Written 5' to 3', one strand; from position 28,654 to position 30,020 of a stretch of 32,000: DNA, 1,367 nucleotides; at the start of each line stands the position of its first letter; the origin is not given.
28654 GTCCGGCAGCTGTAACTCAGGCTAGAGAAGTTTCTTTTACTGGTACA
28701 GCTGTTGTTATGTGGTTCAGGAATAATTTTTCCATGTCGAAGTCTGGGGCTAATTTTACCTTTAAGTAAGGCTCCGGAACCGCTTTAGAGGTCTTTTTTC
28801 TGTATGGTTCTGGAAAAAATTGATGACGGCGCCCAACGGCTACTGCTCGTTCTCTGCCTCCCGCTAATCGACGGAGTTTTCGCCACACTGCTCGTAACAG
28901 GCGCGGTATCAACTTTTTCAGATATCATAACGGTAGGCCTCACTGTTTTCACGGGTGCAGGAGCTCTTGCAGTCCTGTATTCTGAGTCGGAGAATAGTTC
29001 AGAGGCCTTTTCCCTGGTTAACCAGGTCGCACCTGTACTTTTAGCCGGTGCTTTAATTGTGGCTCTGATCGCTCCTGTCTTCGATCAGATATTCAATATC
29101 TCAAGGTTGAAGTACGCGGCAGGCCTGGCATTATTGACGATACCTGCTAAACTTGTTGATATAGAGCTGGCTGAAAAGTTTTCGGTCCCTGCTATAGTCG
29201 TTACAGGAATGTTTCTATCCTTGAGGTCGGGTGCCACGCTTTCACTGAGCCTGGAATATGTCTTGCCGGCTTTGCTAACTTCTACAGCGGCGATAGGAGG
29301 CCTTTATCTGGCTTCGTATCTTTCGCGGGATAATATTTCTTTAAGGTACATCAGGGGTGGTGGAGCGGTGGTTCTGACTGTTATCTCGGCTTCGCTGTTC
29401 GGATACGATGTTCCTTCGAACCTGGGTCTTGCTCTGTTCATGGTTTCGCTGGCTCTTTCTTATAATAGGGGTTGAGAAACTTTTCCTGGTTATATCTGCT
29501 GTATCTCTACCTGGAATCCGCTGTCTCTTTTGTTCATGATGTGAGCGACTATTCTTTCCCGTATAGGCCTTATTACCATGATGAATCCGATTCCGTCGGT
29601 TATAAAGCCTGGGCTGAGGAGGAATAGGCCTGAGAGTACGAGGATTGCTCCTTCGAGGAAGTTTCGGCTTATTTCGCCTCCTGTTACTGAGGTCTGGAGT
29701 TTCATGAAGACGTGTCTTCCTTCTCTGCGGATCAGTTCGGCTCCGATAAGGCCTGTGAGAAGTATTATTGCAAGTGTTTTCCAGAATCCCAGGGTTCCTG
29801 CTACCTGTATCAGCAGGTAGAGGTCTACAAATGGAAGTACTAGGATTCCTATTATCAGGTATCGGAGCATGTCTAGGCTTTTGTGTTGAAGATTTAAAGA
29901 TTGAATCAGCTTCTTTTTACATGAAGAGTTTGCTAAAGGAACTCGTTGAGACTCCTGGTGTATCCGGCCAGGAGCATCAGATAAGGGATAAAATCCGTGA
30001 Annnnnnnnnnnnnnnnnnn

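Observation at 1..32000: Extreme over-representation of the palindromic hexamer AGGCCT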

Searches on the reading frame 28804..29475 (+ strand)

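Call 12: search_protein_families(library=pfam, proteins=[window:28804-29475:+])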
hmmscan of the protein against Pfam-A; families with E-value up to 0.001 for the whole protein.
window:28804-29475:+ (223 aa): 1 family
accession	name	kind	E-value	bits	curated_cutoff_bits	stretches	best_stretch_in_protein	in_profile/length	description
PF19107.5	DUF5794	-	7.2e-19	68.6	25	1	79-199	1-128/128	Family of unknown function (DUF5794)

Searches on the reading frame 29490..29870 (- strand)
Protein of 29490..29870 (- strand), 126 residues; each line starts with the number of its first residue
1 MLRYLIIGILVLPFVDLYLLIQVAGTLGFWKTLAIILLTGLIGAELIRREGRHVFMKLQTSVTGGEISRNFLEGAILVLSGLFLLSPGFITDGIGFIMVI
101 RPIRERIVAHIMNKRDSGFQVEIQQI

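Call 12: search_protein_families(library=pfam, proteins=[window:29490-29870:-])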
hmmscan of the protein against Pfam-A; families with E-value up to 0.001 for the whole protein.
window:29490-29870:- (126 aa): 1 family
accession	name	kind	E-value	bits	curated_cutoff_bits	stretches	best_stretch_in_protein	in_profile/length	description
PF04186.18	FxsA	-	7.4e-26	90.8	25.2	1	9-112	3-107/109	FxsA cytoplasmic membrane protein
